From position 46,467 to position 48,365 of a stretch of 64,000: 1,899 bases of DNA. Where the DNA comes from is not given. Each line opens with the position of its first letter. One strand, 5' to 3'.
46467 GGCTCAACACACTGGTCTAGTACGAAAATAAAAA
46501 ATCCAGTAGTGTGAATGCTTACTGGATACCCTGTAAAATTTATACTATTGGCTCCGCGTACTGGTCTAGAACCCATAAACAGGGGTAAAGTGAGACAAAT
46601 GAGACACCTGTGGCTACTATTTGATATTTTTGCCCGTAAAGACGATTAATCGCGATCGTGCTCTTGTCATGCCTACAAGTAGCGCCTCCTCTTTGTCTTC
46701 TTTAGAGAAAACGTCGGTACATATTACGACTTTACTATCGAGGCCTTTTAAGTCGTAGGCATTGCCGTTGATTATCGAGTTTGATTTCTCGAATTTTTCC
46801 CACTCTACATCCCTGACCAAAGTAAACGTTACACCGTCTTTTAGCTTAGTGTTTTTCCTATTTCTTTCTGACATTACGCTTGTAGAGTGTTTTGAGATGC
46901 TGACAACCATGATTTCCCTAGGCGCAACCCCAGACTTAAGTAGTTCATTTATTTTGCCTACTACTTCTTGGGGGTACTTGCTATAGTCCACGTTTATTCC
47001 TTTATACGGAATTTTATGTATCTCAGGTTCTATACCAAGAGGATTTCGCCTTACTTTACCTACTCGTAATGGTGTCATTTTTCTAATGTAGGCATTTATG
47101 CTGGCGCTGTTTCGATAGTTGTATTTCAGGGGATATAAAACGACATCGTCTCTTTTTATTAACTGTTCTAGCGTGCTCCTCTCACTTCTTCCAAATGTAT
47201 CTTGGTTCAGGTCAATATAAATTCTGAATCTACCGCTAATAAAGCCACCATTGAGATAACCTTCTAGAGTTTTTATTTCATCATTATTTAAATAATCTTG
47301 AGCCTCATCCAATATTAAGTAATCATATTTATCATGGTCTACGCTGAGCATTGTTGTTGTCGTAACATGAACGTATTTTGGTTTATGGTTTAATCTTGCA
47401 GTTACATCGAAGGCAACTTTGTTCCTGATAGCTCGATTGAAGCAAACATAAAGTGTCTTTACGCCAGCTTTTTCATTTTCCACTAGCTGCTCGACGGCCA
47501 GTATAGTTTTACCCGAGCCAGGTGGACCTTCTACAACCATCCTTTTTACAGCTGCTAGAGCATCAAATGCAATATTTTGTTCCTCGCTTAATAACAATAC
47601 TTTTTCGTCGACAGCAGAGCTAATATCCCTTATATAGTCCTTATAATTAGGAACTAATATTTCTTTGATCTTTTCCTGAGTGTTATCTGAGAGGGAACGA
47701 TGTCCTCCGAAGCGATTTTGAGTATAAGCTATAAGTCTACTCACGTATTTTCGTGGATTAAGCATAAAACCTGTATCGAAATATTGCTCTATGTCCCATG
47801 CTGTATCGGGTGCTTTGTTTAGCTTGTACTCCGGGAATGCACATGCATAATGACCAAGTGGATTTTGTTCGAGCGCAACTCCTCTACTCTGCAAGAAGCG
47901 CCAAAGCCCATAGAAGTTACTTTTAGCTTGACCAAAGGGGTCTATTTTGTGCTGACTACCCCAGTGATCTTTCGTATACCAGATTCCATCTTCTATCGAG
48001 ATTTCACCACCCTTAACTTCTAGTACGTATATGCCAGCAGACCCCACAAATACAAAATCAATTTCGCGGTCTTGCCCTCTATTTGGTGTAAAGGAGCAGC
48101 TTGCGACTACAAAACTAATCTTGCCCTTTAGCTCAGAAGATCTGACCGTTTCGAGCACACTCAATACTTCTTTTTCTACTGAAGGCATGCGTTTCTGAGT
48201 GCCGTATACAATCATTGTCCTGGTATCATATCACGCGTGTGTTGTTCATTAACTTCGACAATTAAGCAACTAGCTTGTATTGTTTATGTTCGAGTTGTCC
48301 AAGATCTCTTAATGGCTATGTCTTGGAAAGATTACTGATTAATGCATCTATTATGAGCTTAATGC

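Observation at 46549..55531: Decayed integrative island next to tRNA-Asn acting as a defence island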

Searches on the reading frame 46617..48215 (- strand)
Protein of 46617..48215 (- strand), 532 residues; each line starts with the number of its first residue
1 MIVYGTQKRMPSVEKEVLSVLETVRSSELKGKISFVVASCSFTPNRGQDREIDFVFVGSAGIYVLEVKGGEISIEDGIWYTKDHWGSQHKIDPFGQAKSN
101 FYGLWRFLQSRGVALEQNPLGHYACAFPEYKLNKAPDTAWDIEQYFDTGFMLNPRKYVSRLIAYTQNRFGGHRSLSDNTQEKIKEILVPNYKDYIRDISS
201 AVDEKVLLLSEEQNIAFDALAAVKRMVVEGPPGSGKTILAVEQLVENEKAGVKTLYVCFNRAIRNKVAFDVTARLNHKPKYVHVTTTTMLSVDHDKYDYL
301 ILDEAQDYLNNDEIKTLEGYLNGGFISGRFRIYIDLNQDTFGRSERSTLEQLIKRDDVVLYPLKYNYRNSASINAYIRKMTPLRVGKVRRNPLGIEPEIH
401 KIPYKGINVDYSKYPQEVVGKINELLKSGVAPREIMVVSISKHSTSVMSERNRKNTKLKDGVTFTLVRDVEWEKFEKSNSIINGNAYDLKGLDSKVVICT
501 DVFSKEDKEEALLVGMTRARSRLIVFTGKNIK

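Call 6: search_protein_families(library=pfam, proteins=[window:46617-48215:-], max_evalue=0.01)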
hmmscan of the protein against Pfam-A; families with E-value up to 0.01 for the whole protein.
window:46617-48215:- (532 aa): 15 families
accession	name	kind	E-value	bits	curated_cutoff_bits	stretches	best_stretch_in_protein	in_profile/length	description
PF09848.15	SLFN-g3_helicase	-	1.5e-09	38.1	24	1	226-359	4-117/354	Schlafen group 3, DNA/RNA helicase domain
PF08378.17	NERD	-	1.5e-08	35.5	22.1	1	14-108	6-95/111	Nuclease-related domain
PF01443.25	Viral_helicase1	-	1.7e-06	28.5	21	1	227-308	2-71/228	Viral superfamily 1 RNA helicase core domain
PF00270.35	DEAD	-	2.9e-06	27.6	26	1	212-278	3-72/167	DEAD/DEAH box helicase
PF13245.12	AAA_19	-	0.00012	22.7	25.1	0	213-307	1-101/134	AAA domain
PF00580.27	UvrD-helicase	-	0.00018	21.7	23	0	420-459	32-72/271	UvrD/REP helicase N-terminal domain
PF06745.19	ATPase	-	0.0006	19.7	26.6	1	224-260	20-57/231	KaiC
PF13604.12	AAA_30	-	0.00088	19.5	27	1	209-306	2-98/191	AAA domain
PF02562.22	PhoH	-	0.0013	18.7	27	0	209-251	5-47/205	PhoH-like protein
PF13401.12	AAA_22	-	0.0014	19.4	27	1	226-317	8-104/130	AAA domain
PF13173.12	AAA_14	-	0.0037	17.7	27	1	226-309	5-75/129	AAA domain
PF01695.23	IstB_IS21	-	0.0037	17.2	24.1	1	224-294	93-161/238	IstB-like ATP binding protein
PF13087.12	AAA_12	-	0.0043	17.1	27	0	417-527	94-192/195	AAA domain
PF13538.12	UvrD_C_2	-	0.0044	17.3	27.4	0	490-525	11-51/52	UvrD-like helicase C-terminal domain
PF04851.21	ResIII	-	0.0071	16.7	22.5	0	215-278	10-80/164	Type III restriction enzyme, res subunit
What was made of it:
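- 46617..48215 (-): 532-aa NERD nuclease-like domain fused to an SF1 helicase. Pfam NERD 1.5e-8 and SLFN-g3_helicase 1.5e-9 (call 6).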

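Call 8: search_protein_families(library=padloc, proteins=[window:46617-48215:-], max_evalue=0.01)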
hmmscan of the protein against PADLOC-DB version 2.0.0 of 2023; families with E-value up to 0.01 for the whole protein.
window:46617-48215:- (532 aa): 16 families
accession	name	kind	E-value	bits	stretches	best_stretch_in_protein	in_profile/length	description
PDLC03813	RTasNERD-Hel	-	4e-33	113.3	1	48-530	48-514/519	DRT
PDLC02372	Nhi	-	7.4e-11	39.3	1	221-431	196-379/470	-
PDLC02350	AbiO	-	8e-11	39.4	1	209-437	179-381/468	AbiO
PDLC01087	C3a187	-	1.6e-06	25.3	1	293-525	316-541/559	NERD+UvrD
PDLC00129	GajB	-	5.8e-06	23.2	1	294-444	224-360/594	UrvD helicase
PDLC00117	GajB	-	3.1e-05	20.7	0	346-451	267-369/604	UrvD helicase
PDLC00123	GajB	-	8.8e-05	19.3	0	210-246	6-39/540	UrvD helicase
PDLC03921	MkoA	-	0.00016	17.4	0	200-238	1026-1057/1607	-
PDLC00104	GajB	-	0.00028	17.8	0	219-279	11-75/574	UrvD helicase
PDLC00122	GajB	-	0.00036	17.6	0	486-528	428-473/502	UrvD helicase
PDLC02512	PglW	-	0.00098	15.1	1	38-90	38-92/1403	PglW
PDLC00106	GajB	-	0.0011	15.6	0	294-377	203-284/577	UrvD helicase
PDLC00187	HamB1|HamB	-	0.0019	14.6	1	201-290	134-225/851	DEAD-box helicase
PDLC04173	GajB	-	0.002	15.1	0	489-530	426-465/471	-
PDLC03920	MkoA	-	0.0024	14.2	1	198-242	609-650/1112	-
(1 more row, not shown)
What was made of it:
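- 46617..48215 (-): PADLOC RTasNERD-Hel 4e-33 over the full length (call 8).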

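Call 9: search_protein_families(library=ncbifam, proteins=[window:46617-48215:-], max_evalue=0.01)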
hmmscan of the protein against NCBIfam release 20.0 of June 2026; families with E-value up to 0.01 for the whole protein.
window:46617-48215:- (532 aa): 3 families
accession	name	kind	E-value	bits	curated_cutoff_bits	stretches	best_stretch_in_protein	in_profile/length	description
NF053713.1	helicas_STM2767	equivalog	3.1e-06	25.9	550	1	414-519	449-557/665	STM2767 family DEAD/DEAH box helicase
NF047741.1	antiphage_MADS6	equivalog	0.00012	20.8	460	1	35-84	31-82/612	methylation-associated defense system protein kinase MAD6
TIGR01448.2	helicase_RecD2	equivalog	0.0034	15.6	500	0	190-239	298-347/713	SF1B family DNA helicase RecD2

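Call 21: search_protein_families(library=phrogs, proteins=[window:46617-48215:-], max_evalue=0.01)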
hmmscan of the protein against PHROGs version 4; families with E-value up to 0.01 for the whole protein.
window:46617-48215:- (532 aa): 6 families
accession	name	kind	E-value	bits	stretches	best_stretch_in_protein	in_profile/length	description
phrog_1967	-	DNA, RNA and nucleotide metabolism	4.6e-08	33.1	1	197-264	141-209/776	DNA helicase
phrog_170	-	other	2.3e-05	25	1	206-249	73-116/323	PhoH-like phosphate starvation-inducible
phrog_325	-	DNA, RNA and nucleotide metabolism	0.00017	21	0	179-240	441-507/986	Dda-like helicase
phrog_16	-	DNA, RNA and nucleotide metabolism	0.00028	20.2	1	215-313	279-393/986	DNA helicase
phrog_25411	-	unknown function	0.0031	17.2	0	208-258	213-265/627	-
phrog_1675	-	head and packaging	0.0084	16.6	0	226-311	4-94/353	morphogenesis (protein I of M13)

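Call 58: find_related_loci(query=window:46617-48215:-, collection=viral_contigs, flank=10000)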
Query window:46617-48215:- (532 aa) in viral_contigs; peptide patterns used: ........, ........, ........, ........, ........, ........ (x = any residue, [..] = any of these).
11 stretches matched a pattern, but none encodes a relative of the query by tblastn (E <= 1e-3).

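Call 76: search_solved_structures(query=window:46617-48215:-, max_evalue=0.01)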
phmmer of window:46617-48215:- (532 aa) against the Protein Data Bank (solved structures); distinct sequences matched with E-value up to 0.01: 4.
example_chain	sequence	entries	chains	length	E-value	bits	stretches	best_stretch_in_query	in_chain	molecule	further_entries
7ppj_A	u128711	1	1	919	0.00092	21.3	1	191-312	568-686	Schlafen family member 5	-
7zel_A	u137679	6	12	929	0.004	19.2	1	207-312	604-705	Schlafen family member 11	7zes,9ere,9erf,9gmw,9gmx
7zep_A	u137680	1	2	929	0.004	19.2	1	207-312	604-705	Schlafen family member 11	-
9erd_A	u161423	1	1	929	0.004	19.2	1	207-312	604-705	Schlafen family member 11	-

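Call 85: search_protein_families(library=pfam, proteins=[L003:6192-7049:+, L003:5582-6208:+], max_evalue=0.001)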
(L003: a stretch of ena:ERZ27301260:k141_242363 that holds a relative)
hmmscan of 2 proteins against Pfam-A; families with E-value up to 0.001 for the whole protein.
L003:6192-7049:+ (285 aa): 0 families

L003:5582-6208:+ (208 aa): 0 families

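Call 93: search_protein_families(library=padloc, proteins=[L003:5582-6208:+, L003:6192-7049:+, L003:13690-14670:-], max_evalue=0.001)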
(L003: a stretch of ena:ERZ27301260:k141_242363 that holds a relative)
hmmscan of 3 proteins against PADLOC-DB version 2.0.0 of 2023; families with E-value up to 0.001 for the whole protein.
L003:5582-6208:+ (208 aa): 0 families

L003:6192-7049:+ (285 aa): 0 families

L003:13690-14670:- (326 aa): 0 families
